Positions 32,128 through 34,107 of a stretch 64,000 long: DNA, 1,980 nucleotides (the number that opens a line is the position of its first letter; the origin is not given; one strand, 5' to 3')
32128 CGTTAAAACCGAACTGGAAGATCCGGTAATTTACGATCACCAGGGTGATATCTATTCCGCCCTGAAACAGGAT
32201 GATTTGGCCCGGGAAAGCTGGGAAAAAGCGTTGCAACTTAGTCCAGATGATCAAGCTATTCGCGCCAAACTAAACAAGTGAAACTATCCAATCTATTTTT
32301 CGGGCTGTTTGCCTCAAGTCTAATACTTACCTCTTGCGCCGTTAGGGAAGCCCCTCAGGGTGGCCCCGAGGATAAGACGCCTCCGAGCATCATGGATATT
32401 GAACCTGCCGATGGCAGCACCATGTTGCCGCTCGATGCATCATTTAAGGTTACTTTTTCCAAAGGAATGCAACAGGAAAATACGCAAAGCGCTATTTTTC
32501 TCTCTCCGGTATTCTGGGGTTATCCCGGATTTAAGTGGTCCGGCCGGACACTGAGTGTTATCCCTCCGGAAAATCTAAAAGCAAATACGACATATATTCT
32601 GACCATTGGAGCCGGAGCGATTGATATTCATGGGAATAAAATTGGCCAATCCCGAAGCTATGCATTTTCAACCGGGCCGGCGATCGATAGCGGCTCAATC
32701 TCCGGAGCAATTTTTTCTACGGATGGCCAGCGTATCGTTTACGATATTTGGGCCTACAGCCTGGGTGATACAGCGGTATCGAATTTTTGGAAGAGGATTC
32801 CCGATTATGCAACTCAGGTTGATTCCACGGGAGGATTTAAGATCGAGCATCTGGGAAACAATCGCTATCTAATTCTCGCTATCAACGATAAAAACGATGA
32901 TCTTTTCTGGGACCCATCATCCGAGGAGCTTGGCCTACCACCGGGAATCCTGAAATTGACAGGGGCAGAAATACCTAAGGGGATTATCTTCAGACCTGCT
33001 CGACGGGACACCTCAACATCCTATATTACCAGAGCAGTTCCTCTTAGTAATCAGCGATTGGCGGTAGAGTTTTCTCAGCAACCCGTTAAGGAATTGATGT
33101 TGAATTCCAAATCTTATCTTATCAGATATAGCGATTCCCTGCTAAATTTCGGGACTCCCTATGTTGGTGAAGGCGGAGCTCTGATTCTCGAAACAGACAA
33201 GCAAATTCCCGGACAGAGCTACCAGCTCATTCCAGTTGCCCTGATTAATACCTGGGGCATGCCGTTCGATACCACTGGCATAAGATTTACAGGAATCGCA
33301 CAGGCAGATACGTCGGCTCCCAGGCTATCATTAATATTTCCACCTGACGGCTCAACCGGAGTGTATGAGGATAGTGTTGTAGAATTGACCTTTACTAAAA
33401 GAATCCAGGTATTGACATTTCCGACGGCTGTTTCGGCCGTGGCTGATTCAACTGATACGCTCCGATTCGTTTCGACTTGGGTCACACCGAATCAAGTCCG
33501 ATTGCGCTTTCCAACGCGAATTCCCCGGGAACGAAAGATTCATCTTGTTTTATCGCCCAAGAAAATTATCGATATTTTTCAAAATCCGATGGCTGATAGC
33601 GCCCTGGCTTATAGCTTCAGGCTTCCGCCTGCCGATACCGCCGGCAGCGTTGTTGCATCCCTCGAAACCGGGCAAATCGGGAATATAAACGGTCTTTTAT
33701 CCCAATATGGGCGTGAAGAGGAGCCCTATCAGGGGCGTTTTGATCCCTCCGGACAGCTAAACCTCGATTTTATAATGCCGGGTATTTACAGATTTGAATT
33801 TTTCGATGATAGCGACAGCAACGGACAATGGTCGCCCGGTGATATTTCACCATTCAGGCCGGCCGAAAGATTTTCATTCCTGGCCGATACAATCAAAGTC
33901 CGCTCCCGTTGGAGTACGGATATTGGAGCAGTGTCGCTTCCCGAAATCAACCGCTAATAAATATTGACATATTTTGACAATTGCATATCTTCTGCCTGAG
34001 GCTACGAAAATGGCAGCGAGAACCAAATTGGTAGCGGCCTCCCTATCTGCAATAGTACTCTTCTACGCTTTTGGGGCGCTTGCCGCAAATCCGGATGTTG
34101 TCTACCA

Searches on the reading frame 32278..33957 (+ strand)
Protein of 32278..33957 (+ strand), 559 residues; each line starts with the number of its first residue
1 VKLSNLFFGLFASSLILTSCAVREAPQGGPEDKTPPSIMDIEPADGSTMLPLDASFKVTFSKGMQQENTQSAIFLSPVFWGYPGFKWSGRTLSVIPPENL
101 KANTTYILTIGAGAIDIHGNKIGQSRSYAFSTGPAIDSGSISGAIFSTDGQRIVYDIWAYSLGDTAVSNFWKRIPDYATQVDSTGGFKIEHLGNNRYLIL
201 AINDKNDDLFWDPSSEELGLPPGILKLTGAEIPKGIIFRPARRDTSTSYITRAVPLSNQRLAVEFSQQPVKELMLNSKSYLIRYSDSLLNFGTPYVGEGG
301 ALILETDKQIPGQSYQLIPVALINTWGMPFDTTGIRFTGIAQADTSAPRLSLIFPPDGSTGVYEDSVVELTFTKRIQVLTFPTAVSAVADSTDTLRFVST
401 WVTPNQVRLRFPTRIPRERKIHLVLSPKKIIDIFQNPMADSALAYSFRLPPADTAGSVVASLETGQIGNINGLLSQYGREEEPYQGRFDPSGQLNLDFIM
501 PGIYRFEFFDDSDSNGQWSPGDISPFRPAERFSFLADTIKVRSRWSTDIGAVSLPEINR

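Call 9: search_protein_families(library=pfam, proteins=[window:32278-33957:+], max_evalue=0.001)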
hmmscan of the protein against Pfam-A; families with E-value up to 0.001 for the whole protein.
window:32278-33957:+ (559 aa): 1 family
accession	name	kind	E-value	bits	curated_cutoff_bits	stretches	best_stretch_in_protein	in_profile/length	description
PF13205.12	Big_5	-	1.9e-26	93.2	23.6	2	32-132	1-105/105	Bacterial Ig-like domain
